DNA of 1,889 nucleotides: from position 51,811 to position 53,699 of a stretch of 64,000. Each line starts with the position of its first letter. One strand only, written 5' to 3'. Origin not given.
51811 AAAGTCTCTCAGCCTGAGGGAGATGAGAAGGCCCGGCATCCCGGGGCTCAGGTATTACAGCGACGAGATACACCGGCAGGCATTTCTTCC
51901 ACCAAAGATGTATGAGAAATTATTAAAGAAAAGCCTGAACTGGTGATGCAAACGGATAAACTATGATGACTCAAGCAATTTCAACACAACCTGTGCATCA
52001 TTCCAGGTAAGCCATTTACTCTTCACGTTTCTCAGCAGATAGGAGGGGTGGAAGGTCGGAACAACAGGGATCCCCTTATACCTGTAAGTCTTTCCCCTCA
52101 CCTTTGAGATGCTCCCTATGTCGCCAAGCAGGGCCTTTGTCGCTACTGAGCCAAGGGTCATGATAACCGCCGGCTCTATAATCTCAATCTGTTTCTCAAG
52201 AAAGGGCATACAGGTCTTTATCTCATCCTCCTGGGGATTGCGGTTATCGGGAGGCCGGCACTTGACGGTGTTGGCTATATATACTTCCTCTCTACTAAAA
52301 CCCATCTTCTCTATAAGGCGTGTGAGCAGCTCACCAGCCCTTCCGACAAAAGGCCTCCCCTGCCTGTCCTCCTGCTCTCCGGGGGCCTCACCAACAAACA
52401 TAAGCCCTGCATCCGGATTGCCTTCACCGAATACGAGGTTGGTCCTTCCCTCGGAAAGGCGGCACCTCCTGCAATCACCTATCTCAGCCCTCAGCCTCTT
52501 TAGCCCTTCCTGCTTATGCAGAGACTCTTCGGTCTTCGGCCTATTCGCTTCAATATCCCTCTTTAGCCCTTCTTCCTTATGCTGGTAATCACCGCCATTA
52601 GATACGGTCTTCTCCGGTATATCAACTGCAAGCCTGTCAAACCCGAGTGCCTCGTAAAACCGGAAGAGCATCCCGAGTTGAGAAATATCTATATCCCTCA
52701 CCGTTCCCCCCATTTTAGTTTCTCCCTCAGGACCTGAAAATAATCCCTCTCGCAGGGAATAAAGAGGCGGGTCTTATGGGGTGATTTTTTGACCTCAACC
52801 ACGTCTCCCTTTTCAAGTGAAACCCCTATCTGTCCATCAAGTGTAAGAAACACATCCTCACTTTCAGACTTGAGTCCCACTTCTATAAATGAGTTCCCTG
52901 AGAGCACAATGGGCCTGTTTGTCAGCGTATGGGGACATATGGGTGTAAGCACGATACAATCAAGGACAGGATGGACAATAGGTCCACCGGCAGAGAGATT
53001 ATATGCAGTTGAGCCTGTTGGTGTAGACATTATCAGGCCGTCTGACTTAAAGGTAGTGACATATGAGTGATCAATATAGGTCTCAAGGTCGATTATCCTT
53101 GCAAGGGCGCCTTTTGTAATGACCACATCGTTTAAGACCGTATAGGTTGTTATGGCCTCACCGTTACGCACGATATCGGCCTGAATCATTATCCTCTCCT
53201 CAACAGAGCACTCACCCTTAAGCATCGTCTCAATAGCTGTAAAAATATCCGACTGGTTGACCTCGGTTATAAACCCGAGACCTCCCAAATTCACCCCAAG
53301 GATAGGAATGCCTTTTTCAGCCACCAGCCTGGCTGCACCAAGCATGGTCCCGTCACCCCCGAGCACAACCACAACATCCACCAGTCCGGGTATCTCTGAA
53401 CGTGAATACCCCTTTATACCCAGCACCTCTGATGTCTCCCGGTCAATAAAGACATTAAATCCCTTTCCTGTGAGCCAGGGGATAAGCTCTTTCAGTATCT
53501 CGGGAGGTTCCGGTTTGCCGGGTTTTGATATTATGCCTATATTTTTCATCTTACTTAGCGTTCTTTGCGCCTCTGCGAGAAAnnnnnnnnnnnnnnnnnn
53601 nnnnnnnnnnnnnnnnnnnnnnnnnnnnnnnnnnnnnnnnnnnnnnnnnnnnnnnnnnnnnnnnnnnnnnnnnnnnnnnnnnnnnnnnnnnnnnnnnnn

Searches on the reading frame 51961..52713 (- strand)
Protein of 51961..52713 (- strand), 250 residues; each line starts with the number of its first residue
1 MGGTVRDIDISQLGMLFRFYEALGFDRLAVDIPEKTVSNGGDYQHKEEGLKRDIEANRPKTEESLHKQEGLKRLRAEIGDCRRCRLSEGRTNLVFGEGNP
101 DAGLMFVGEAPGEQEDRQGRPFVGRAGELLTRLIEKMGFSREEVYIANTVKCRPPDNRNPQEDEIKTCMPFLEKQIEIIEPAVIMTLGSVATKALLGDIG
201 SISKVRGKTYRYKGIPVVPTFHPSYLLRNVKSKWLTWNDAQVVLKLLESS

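Call 48: search_protein_families(library=pfam, proteins=[window:51961-52713:-], max_evalue=0.000001)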
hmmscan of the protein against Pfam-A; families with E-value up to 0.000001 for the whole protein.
window:51961-52713:- (250 aa): 1 family
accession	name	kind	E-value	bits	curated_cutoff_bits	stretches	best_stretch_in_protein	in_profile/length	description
PF03167.25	UDG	-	2.4e-41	141.5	24.3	1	95-237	1-137/141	Uracil DNA glycosylase superfamily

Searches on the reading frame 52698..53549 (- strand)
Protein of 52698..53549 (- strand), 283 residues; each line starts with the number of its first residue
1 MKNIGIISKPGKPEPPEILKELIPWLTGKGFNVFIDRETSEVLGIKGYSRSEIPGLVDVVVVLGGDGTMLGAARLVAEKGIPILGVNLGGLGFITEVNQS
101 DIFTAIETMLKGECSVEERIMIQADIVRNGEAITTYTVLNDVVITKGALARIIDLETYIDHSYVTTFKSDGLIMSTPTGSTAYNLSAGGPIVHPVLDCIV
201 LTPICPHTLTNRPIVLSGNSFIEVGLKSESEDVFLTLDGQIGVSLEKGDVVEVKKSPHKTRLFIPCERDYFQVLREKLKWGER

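Call 48: search_protein_families(library=pfam, proteins=[window:52698-53549:-], max_evalue=0.000001)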
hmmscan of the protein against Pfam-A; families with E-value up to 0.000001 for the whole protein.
window:52698-53549:- (283 aa): 2 families
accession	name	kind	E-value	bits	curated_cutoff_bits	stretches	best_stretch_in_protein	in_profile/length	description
PF20143.4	NAD_kinase_C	-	7e-38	129.6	23.7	1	139-262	1-123/126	ATP-NAD kinase C-terminal domain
PF01513.26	NAD_kinase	-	4.4e-21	76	25.5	1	4-113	1-129/130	ATP-NAD kinase N-terminal domain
